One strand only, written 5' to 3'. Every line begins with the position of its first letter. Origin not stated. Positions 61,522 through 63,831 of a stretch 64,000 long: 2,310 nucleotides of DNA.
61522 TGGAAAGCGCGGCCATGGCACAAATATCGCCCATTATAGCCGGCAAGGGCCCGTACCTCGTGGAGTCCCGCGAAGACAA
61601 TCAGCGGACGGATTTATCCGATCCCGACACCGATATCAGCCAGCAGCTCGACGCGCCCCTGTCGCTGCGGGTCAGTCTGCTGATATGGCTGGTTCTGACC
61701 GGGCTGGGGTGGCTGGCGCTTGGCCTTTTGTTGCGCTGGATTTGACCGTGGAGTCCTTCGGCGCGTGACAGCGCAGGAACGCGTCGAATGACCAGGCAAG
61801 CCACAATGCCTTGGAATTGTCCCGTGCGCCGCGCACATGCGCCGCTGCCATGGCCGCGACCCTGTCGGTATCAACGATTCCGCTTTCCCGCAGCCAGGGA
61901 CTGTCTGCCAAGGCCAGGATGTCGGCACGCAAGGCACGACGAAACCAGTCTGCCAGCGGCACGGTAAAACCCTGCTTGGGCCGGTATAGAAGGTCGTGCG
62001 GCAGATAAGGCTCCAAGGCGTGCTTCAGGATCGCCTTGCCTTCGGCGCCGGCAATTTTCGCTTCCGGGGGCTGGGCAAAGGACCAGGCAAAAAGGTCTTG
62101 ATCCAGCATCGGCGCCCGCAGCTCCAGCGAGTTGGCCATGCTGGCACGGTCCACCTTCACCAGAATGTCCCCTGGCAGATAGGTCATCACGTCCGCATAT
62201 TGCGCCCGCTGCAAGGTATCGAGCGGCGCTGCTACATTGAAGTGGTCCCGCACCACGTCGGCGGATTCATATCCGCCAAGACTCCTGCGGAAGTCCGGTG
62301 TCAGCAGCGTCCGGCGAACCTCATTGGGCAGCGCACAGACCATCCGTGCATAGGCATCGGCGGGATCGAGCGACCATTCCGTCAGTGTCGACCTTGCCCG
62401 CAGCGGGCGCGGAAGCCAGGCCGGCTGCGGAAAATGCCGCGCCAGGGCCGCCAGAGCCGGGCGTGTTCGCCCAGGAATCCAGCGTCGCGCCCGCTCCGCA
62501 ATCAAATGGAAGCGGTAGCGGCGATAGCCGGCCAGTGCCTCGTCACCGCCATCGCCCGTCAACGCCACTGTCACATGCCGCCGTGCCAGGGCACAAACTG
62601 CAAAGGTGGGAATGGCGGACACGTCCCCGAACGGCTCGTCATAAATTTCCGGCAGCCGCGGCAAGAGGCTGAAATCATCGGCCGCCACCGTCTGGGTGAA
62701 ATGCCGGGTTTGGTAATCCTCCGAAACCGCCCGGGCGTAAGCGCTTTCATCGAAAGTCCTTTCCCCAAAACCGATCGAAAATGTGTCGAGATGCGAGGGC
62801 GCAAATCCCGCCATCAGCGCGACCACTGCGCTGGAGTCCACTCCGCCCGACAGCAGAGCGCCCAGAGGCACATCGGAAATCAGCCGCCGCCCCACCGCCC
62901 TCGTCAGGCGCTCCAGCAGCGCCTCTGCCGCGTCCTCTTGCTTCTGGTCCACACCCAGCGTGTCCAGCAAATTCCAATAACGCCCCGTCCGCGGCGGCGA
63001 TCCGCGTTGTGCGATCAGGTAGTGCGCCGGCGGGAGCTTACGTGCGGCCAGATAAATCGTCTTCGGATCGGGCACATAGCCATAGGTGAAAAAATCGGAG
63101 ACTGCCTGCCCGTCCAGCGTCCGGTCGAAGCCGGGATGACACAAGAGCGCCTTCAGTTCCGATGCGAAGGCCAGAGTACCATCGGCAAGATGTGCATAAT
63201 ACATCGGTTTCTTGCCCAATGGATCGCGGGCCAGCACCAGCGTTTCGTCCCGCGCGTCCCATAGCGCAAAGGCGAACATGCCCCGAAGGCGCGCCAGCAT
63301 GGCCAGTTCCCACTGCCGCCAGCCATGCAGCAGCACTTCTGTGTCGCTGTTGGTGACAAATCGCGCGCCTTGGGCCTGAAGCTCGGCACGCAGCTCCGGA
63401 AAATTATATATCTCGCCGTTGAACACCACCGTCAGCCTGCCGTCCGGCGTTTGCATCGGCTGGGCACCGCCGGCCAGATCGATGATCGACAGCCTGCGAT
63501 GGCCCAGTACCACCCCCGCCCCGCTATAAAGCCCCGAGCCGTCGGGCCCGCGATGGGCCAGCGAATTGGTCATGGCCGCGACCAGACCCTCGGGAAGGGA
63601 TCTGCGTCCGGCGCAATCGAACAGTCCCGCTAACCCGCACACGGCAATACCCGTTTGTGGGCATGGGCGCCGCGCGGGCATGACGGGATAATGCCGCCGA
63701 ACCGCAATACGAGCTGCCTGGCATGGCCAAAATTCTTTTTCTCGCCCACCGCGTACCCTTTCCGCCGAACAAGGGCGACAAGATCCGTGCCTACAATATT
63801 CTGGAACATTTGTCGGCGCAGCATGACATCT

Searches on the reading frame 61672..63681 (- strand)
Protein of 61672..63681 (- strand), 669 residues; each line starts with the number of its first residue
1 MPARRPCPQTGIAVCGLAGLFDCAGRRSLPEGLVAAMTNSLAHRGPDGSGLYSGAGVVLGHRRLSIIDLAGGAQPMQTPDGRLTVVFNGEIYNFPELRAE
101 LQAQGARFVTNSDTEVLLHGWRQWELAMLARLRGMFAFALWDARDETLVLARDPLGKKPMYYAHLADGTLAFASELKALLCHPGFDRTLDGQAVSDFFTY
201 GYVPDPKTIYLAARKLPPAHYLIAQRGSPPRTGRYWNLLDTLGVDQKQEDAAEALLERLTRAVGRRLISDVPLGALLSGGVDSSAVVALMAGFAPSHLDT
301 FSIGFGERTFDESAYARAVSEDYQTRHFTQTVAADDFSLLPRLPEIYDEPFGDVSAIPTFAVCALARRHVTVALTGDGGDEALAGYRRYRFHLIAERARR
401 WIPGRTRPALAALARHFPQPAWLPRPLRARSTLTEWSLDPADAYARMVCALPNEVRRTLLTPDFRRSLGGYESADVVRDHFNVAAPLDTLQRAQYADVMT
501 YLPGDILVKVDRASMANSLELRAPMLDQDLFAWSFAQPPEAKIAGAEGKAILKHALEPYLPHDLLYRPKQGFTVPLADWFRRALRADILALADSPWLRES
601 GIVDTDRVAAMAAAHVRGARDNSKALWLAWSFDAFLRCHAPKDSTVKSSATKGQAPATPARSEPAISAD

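Call 9: search_protein_families(library=pfam, proteins=[window:61672-63681:-], max_evalue=0.001)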
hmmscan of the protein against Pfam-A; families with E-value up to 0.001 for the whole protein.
window:61672-63681:- (669 aa): 4 families
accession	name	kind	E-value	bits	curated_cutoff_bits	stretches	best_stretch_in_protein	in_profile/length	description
PF00733.27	Asn_synthase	-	1.3e-95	321.5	21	1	255-636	2-353/354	Asparagine synthase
PF13537.11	GATase_7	-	4.1e-47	159.7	25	1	61-180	1-122/123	Glutamine amidotransferase domain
PF13522.11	GATase_6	-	2.6e-43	147.6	27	1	46-175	1-130/130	Glutamine amidotransferase domain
PF12481.13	DUF3700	-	2.6e-05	24.2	27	1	128-177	125-174/228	Aluminium induced protein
